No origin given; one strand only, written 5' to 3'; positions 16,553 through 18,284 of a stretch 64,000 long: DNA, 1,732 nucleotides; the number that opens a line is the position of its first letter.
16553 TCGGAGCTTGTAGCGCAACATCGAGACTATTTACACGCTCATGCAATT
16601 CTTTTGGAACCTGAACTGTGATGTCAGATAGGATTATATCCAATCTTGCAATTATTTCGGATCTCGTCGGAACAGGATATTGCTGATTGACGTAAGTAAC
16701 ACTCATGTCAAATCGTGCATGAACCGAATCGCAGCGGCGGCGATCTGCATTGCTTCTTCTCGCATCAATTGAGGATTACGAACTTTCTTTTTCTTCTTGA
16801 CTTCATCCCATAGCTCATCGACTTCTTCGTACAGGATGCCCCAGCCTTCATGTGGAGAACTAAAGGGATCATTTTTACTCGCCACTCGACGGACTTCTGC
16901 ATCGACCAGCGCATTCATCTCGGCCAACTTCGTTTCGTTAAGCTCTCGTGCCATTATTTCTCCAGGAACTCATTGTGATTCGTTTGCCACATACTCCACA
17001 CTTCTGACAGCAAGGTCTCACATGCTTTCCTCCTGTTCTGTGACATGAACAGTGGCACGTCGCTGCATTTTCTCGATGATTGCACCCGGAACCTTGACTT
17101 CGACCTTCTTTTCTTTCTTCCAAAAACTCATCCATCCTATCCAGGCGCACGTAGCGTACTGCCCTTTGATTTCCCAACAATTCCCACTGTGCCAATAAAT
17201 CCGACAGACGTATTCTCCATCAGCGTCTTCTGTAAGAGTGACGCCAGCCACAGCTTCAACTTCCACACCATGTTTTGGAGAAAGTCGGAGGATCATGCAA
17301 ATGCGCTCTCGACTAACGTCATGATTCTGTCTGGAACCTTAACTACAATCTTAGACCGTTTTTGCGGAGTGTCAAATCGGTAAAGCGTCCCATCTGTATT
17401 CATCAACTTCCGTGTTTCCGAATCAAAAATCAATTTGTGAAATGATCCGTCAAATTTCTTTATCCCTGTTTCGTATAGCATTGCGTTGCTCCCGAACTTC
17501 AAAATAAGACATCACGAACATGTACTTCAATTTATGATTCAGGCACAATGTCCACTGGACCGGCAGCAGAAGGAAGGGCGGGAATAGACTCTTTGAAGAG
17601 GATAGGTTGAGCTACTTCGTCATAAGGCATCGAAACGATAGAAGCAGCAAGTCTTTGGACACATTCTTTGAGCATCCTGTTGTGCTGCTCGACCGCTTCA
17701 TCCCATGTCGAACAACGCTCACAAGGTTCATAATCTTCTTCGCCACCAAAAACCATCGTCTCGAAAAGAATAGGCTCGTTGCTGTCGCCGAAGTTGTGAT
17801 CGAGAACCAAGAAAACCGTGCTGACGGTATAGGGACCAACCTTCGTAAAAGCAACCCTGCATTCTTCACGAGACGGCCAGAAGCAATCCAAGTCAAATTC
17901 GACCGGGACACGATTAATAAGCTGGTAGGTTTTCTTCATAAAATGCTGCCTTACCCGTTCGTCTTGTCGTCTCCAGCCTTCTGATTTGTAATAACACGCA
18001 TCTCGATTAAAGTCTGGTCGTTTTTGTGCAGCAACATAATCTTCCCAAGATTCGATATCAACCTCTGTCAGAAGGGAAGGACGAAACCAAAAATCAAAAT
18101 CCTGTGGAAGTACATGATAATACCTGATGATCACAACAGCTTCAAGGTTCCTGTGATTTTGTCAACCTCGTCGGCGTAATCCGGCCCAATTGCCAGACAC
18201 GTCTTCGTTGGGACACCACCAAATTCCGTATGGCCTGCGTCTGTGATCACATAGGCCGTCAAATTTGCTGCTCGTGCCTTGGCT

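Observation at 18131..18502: Phage-encoded PTH2-type peptidyl-tRNA hydrolase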

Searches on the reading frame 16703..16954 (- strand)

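Call 3: search_protein_families(library=pfam, proteins=[window:16703-16954:-], max_evalue=0.01)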
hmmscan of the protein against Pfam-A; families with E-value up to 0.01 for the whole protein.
window:16703-16954:- (83 aa): 0 families

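Call 6: search_protein_families(library=phrogs, proteins=[window:16703-16954:-], max_evalue=0.001)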
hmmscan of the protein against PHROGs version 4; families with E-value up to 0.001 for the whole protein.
window:16703-16954:- (83 aa): 2 families
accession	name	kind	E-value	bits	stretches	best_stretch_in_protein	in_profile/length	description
phrog_25385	-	unknown function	4.5e-13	50.4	1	14-66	9-61/128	-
phrog_2831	-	unknown function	0.00012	22.6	1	5-82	11-94/295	-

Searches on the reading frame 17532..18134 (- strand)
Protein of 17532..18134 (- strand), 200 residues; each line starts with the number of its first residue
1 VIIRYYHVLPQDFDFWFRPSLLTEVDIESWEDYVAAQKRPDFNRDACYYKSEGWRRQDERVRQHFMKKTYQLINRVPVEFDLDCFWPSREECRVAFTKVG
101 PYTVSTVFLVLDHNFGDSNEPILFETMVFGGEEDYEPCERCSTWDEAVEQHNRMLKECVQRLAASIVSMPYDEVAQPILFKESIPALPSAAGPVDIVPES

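Call 3: search_protein_families(library=pfam, proteins=[window:17532-18134:-], max_evalue=0.01)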
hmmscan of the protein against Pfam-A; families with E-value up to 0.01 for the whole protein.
window:17532-18134:- (200 aa): 0 families

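Call 6: search_protein_families(library=phrogs, proteins=[window:17532-18134:-], max_evalue=0.001)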
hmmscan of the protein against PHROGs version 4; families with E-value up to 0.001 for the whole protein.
window:17532-18134:- (200 aa): 0 families

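Call 60: search_protein_families(library=padloc, proteins=[window:17532-18134:-], max_evalue=0.01)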
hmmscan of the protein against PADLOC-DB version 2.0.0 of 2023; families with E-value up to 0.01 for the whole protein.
window:17532-18134:- (200 aa): 0 families

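Call 61: find_homologous_proteins(query=window:17532-18134:-, max_evalue=0.001)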
Query window:17532-18134:- (200 aa): 77 proteins with E <= 0.001 among 176 candidates.
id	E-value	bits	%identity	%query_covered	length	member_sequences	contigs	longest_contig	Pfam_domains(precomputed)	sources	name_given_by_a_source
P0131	9.8e-136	468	100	100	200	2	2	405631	-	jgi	jgi:hypothetical protein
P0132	5.5e-19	87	47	49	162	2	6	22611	-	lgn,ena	-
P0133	1.8e-18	85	48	58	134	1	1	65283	-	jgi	-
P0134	1.8e-17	82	50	50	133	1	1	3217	-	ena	-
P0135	3.7e-17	81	49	50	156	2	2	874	-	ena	-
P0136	9.2e-16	76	58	36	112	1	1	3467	-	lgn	-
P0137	1.6e-13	69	58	33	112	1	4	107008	-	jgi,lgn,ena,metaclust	jgi:hypothetical protein|metaclust:\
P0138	8.0e-12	63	51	35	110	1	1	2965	-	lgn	-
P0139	8.2e-12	63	43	46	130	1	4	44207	-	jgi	jgi:hypothetical protein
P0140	9.4e-12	63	51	42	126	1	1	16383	-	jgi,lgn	-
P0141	1.3e-11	62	56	33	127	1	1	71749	-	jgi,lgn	jgi:hypothetical protein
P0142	1.5e-11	62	55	35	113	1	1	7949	-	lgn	-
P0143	2.3e-11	62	39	50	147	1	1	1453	-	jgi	jgi:hypothetical protein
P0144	8.1e-11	60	53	34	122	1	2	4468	-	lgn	-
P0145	1.2e-10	59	59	29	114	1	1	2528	-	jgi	jgi:hypothetical protein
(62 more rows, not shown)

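Call 66: predict_structure(alignment_id=A3)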
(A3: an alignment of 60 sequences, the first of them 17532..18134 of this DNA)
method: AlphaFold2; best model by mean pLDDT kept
length: 200 residues; sequences in the alignment: 60
mean_pLDDT: 75.8   pTM: 0.62
mean pLDDT of the five models: 75.8, 74.8, 74.6, 74.2, 73.4
residues with pLDDT >= 90: 78; 70-90: 43; 50-70: 52; < 50: 27
segments of 3 or more residues with pLDDT < 50: 1-21, 188-193
pLDDT, mean of each block of 10 residues (from residue 1): 40 39 62 78 62 60 74 94 81 96 97 90 97 89 98 97 90 67 54 52
secondary structure, 60 per line:
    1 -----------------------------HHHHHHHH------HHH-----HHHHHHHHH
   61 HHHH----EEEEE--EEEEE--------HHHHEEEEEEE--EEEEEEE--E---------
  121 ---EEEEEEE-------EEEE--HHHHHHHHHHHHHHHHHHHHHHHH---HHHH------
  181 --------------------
elements in order: H30-37 H52-64 E69-73 E76-80 H89-92 E93-99 E102-108 E124-130 E138-141 H144-167 H171-174
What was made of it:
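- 17532..18134 (-): Downstream ORF (200 aa) whose GTG start overlaps the PTH2 stop (GTGA). It belongs to an uncharacterised phage protein family with a conserved core of about 90 aa. The AF2 core has pLDDT above 90 (call 66).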

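Call 68: fold_search(model_id=the predicted structure, library=pdb)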
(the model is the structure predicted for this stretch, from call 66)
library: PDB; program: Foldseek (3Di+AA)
matches with E <= 10: 253; with E <= 0.001: 0
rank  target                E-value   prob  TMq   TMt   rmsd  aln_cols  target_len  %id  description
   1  4khb_G                1.9e-01  0.09  0.13  0.21  17.1       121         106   14  Structure of the Spt16D Pob3N heterodimer (released 2013-05-29)
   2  3ulb_B                3.5e-01  0.08  0.14  0.23  14.8       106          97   17  Crystal structure of the pleckstrin homology domain of Saccharomyces cerevisiae Avo1, a TORC2 subunit, in the P212121  (released 2012-04-11)
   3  8s9i_A                7.9e-01  0.03  0.10  0.07  15.9        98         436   14  Crystal structure of the gp32 C-terminal peptide/Dda/dT8 (released 2023-06-28)
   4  4eqr_A                8.4e-01  0.13  0.17  0.09  10.8        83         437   11  Crystal structure of the Y361F mutant of Staphylococcus aureus CoADR (released 2012-10-17)
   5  3ulb_A                9.6e-01  0.04  0.13  0.21  14.7       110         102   16  Crystal structure of the pleckstrin homology domain of Saccharomyces cerevisiae Avo1, a TORC2 subunit, in the P212121  (released 2012-04-11)
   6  1wvl_A                1.0e+00  0.07  0.15  0.29  10.3       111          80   12  Crystal Structure of Multimeric DNA-binding Protein Sac7d-GCN4 with DNA decamer (released 2005-08-02)
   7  4eqx_A                1.3e+00  0.11  0.17  0.09  10.8        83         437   10  Crystal Structure of the C43S Mutant of Staphylococcus aureus CoADR (released 2012-10-17)
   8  8uu4_w                1.3e+00  0.05  0.14  0.25  16.8       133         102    8  Cryo-EM structure of the Listeria innocua 70S ribosome in complex with HPF (structure I-A) (released 2024-02-28)
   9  3tqm_C                1.4e+00  0.15  0.17  0.31   9.8        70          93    7  Structure of an ribosomal subunit interface protein from Coxiella burnetii (released 2011-09-28)
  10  3tqm_B                1.7e+00  0.14  0.17  0.31   9.8        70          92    7  Structure of an ribosomal subunit interface protein from Coxiella burnetii (released 2011-09-28)
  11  1yqz_A                1.7e+00  0.09  0.17  0.09  10.8        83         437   10  Structure of Coenzyme A-Disulfide Reductase from Staphylococcus aureus refined at 1.54 Angstrom resolution (released 2006-05-09)
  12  4eqs_A                1.7e+00  0.09  0.17  0.09  10.8        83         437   10  Crystal structure of the Y419F mutant of Staphylococcus aureus CoADR (released 2012-10-17)
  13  4eqw_A                1.7e+00  0.09  0.17  0.09  10.8        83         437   11  Crystal Structure of the Y361F, Y419F Mutant of Staphylococcus aureus CoADR (released 2012-10-17)
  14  6dzk_Y                1.8e+00  0.18  0.22  0.37   3.8        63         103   13  Cryo-EM Structure of Mycobacterium smegmatis C(minus) 30S ribosomal subunit with MPY (released 2018-09-19)
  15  2nug_B                1.8e+00  0.02  0.10  0.09  15.5       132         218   11  Crystal structure of RNase III from Aquifex aeolicus complexed with ds-RNA at 1.7-Angstrom Resolution (released 2007-11-20)
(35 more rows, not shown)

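Call 71: fold_search(model_id=the predicted structure, library=viral)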
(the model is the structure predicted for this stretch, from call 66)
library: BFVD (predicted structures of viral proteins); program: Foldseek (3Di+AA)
matches with E <= 10: 707; with E <= 0.001: 5
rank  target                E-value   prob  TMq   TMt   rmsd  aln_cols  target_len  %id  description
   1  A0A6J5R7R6            1.4e-08  1.00  0.42  0.61   2.4        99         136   33  Uncharacterized protein [uncultured Caudovirales phage]
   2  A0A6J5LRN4            3.7e-07  1.00  0.41  0.57   6.3       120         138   27  Uncharacterized protein [uncultured Caudovirales phage]
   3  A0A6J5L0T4            8.5e-07  1.00  0.36  0.38   9.1       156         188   22  Uncharacterized protein [uncultured Caudovirales phage]
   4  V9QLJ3                2.0e-06  1.00  0.40  0.62   5.5       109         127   32  (no name in the UniProt tables at hand)
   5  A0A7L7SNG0            8.2e-06  1.00  0.29  0.45   7.7       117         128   27  (no name in the UniProt tables at hand)
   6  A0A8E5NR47            4.1e-02  0.09  0.14  0.14  19.8       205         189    9  (no name in the UniProt tables at hand)
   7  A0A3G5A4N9            7.2e-02  0.96  0.26  0.46   4.6        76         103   21  Uncharacterized protein [Harvfovirus sp.]
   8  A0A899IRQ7            8.7e-02  0.99  0.27  0.69   3.0        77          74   23  (no name in the UniProt tables at hand)
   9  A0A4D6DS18            9.2e-02  0.97  0.26  0.66   3.5        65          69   18  (no name in the UniProt tables at hand)
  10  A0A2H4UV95            9.8e-02  0.57  0.28  0.33   9.1       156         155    9  Uncharacterized protein [Bodo saltans virus]
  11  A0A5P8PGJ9            1.2e-01  0.97  0.26  0.67   3.6        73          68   18  (no name in the UniProt tables at hand)
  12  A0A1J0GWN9            1.3e-01  0.44  0.24  0.31  11.5       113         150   11  Uncharacterized protein [Mycobacterium phage Empress]
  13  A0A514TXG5            1.6e-01  0.84  0.19  0.37   4.8        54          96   20  (no name in the UniProt tables at hand)
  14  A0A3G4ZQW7            1.6e-01  0.14  0.20  0.18  17.9       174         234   11  Uncharacterized protein [Barrevirus sp.]
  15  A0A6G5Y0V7            1.7e-01  0.69  0.24  0.48   7.8        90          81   13  (no name in the UniProt tables at hand)
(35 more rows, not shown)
